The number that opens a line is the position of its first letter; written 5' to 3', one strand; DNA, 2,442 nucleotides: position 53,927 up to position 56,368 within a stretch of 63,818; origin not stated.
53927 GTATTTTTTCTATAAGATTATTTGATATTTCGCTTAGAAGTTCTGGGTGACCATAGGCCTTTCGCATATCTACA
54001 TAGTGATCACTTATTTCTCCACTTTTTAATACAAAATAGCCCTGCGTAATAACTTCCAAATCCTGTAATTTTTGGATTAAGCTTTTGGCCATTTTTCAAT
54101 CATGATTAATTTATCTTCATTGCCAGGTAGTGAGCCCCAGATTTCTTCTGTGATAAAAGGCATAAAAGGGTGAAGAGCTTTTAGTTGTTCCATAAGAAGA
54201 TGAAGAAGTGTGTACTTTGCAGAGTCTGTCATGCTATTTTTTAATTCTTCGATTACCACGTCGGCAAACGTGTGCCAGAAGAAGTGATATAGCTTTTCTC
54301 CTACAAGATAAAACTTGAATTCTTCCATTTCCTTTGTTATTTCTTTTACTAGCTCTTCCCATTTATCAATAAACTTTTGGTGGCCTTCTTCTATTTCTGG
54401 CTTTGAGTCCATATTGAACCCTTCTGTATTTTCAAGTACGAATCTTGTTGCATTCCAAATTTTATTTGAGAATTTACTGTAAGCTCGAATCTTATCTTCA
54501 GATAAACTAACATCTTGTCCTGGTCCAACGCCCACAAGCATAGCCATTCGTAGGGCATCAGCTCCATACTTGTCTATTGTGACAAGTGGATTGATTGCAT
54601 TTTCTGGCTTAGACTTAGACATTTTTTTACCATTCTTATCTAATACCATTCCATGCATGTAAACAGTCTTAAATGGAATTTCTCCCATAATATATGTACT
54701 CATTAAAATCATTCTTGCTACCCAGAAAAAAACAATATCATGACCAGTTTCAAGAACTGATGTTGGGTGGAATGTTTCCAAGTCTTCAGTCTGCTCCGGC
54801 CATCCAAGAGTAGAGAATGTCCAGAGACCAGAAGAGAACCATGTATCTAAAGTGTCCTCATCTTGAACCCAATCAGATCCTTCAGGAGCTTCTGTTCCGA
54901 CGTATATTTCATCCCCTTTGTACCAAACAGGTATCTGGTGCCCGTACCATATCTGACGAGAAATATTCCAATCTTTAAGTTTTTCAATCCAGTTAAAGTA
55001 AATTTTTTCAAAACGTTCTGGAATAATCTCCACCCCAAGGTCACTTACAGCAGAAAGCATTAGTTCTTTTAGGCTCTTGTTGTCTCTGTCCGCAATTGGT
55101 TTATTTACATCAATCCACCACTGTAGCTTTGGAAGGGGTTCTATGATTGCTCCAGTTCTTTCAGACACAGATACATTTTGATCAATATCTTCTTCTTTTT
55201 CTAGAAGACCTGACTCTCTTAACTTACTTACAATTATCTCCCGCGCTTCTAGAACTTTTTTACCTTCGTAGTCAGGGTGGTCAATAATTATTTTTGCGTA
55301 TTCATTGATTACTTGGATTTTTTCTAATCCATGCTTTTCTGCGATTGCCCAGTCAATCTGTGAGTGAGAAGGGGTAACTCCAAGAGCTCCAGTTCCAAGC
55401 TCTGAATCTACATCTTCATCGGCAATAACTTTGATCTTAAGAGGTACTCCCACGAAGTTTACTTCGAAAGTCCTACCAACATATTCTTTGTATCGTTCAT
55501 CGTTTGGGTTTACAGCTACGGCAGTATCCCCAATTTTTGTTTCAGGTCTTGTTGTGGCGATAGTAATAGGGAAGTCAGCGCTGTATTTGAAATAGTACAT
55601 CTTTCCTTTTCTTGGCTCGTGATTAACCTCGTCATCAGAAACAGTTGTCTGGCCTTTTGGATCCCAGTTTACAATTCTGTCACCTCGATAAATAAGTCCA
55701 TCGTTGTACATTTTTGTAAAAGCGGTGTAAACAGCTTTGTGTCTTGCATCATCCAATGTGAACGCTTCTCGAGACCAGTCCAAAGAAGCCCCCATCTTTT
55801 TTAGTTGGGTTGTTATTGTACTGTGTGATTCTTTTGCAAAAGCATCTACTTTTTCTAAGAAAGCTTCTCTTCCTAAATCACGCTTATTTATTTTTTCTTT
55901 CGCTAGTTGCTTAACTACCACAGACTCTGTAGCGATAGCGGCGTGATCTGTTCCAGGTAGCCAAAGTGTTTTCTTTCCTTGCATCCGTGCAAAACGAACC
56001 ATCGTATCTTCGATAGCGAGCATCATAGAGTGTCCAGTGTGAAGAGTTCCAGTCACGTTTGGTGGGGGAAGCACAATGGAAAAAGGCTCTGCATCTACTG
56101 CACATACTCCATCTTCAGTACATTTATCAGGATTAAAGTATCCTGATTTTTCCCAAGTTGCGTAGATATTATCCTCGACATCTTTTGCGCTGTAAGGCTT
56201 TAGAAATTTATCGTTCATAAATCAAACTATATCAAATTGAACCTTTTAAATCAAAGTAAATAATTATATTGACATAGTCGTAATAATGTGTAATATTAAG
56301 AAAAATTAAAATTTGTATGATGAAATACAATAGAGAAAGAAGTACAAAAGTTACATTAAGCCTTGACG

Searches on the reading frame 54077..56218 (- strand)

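Call 19: search_protein_families(library=pfam, proteins=[window:54077-56218:-], max_evalue=0.0001)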
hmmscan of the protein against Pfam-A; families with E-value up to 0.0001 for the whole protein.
window:54077-56218:- (713 aa): 4 families
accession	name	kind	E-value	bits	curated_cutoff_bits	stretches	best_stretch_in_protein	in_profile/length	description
PF00133.28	tRNA-synt_1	-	1.9e-121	406.1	22.7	2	18-441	2-257/414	tRNA synthetases class I (I, L, M and V)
PF08264.19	Anticodon_1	-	1.4e-25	90.3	25.1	1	615-712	3-106/148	Anticodon-binding domain of tRNA ligase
PF09334.17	tRNA-synt_1g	-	1.7e-17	63.8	20.1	2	399-578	206-372/391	tRNA synthetases class I (M)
PF13603.12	tRNA-synt_1_2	-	2.2e-05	24.5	25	0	268-308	104-144/185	Leucyl-tRNA synthetase, editing domain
